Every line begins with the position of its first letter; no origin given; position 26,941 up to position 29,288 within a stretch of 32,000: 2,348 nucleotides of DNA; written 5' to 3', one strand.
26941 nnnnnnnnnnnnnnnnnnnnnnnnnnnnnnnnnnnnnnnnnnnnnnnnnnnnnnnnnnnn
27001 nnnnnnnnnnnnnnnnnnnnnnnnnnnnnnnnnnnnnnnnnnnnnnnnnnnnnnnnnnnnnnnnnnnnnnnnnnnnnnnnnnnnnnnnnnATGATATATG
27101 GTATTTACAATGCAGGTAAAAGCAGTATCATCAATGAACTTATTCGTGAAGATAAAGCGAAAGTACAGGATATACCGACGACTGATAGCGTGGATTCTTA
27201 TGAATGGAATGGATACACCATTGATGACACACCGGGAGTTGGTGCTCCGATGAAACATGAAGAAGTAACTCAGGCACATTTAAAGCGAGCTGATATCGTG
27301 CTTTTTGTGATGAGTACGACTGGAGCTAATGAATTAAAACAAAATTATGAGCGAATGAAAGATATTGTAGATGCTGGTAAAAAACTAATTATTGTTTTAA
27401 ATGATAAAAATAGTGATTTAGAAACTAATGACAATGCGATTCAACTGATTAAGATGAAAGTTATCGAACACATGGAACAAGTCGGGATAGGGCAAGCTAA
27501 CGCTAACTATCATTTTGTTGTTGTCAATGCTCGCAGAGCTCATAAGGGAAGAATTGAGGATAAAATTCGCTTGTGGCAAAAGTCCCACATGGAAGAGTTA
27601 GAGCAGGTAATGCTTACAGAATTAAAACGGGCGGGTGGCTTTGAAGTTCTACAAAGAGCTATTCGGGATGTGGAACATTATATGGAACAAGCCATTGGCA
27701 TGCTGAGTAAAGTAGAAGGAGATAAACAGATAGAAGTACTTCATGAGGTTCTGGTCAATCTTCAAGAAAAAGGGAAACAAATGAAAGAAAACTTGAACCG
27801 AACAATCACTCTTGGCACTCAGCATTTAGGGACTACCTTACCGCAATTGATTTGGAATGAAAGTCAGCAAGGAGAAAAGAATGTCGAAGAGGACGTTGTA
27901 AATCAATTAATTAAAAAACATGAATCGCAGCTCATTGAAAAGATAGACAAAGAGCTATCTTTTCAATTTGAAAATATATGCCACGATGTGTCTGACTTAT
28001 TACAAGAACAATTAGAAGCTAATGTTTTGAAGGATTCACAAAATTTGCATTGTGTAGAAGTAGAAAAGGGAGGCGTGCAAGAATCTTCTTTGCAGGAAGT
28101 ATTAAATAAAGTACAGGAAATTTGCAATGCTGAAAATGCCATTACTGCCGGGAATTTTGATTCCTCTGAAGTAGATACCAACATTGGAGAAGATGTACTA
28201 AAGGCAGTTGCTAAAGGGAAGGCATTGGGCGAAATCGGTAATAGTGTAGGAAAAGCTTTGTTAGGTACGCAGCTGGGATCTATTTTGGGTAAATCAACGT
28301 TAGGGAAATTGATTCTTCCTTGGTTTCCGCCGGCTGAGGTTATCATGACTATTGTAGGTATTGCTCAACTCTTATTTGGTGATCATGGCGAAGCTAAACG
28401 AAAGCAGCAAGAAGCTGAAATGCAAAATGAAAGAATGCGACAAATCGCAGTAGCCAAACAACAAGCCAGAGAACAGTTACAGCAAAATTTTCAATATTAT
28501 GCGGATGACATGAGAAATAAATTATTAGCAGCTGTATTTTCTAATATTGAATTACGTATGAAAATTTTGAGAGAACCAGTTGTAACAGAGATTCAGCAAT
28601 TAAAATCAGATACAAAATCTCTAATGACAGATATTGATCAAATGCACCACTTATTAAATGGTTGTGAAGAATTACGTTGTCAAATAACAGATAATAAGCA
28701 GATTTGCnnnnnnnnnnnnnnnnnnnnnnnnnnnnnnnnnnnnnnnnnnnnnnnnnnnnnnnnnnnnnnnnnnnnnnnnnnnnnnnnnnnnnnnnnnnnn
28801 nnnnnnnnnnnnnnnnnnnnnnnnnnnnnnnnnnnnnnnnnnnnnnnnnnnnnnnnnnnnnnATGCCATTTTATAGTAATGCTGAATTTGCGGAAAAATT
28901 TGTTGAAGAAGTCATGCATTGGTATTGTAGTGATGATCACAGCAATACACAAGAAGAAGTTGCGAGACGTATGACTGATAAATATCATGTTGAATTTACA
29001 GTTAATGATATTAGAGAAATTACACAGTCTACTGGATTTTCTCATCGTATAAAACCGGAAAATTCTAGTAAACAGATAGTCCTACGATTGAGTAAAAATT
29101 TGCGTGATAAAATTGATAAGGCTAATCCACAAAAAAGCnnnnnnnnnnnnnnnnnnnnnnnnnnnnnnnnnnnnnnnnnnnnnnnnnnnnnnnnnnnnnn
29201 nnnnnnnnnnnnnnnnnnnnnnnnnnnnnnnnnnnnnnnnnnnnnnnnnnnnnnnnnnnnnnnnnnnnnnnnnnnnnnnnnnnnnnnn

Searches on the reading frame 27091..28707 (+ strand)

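Call 6: search_protein_families(library=pfam, proteins=[window:27091-28707:+], max_evalue=0.1)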
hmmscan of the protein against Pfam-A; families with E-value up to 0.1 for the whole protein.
window:27091-28707:+ (539 aa): 5 families
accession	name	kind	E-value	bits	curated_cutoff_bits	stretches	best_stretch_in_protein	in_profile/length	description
PF01926.29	MMR_HSR1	-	2e-15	57.3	21.9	1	1-104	3-112/113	50S ribosome-binding GTPase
PF00350.29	Dynamin_N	-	5.8e-10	39.9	27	2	40-105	101-166/168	Dynamin family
PF10274.15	ParcG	-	0.0009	19.9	22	1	73-189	56-173/183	Parkin co-regulated protein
PF03193.22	RsgA_GTPase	-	0.014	15.6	30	1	8-51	117-169/174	RsgA GTPase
PF08477.19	Roc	-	0.029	15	27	0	3-104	5-116/119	Ras of Complex, Roc, domain of DAPkinase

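Call 7: search_protein_families(library=ncbifam, proteins=[window:27091-28707:+], max_evalue=0.1)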
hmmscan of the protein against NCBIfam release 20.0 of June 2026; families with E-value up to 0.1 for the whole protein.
window:27091-28707:+ (539 aa): 10 families
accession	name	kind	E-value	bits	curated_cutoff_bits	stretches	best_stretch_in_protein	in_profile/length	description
TIGR03594.1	GTPase_EngA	equivalog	7.9e-10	38.3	306.7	1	2-171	180-354/432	ribosome biogenesis GTPase Der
TIGR03918.1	GTP_HydF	equivalog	7.5e-09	34.9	325.55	1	2-114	12-133/392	[FeFe] hydrogenase H-cluster maturation GTPase HydF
TIGR00450.1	mnmE_trmE_thdF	equivalog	8e-09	35.1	252.6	1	2-204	214-428/446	tRNA uridine-5-carboxymethylaminomethyl(34) synthesis GTPase MnmE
NF007071.0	PRK09518.1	equivalog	2.1e-06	26.6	953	1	4-106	451-565/706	bifunctional cytidylate kinase/GTPase Der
TIGR03596.1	GTPase_YlqF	equivalog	4.2e-06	26.3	208.2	1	1-60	122-183/276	ribosome biogenesis GTPase YlqF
TIGR00231.1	small_GTP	domain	7.6e-06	25.8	42.5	1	2-109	8-127/164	GTP-binding protein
NF002828.0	PRK03003.1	equivalog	1.2e-05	24.1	631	1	3-122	46-173/477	ribosome biogenesis GTPase Der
NF003661.0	PRK05291.1-3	equivalog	3.3e-05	23.4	380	1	2-204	221-430/448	tRNA uridine-5-carboxymethylaminomethyl(34) synthesis GTPase MnmE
TIGR03598.1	GTPase_YsxC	equivalog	0.00065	19.4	124.45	1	3-61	24-85/186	ribosome biogenesis GTP-binding protein YihA/YsxC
NF003255.0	PRK04213.1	equivalog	0.00069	19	164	1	3-74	15-85/204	GTP-binding protein EngB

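Call 33: search_protein_families(library=padloc, proteins=[window:27091-28707:+], max_evalue=0.01)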
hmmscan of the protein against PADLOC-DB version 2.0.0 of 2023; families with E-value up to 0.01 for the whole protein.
window:27091-28707:+ (539 aa): 2 families
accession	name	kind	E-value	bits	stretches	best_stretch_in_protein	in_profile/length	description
PDLC03839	LeoA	-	1.1e-36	125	1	3-503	63-528/559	-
PDLC03841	LeoBC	-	3.5e-32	110.3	1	2-517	82-575/601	-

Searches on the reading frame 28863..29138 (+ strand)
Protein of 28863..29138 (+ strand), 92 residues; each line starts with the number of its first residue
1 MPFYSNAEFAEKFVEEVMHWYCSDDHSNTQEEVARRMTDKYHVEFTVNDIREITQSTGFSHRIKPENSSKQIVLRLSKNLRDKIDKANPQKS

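Call 6: search_protein_families(library=pfam, proteins=[window:28863-29138:+], max_evalue=0.1)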
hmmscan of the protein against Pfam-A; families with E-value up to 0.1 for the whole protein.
window:28863-29138:+ (92 aa): 1 family
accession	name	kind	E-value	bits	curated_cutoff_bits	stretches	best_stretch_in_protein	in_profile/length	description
PF23875.1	DUF7229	-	0.075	13.6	27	1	2-78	9-89/90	Domain of unknown function (DUF7229)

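Call 7: search_protein_families(library=ncbifam, proteins=[window:28863-29138:+], max_evalue=0.1)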
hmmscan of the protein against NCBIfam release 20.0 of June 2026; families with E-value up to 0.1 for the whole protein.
window:28863-29138:+ (92 aa): 0 families

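Call 33: search_protein_families(library=padloc, proteins=[window:28863-29138:+], max_evalue=0.01)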
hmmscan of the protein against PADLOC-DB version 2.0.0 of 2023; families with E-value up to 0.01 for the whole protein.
window:28863-29138:+ (92 aa): 0 families
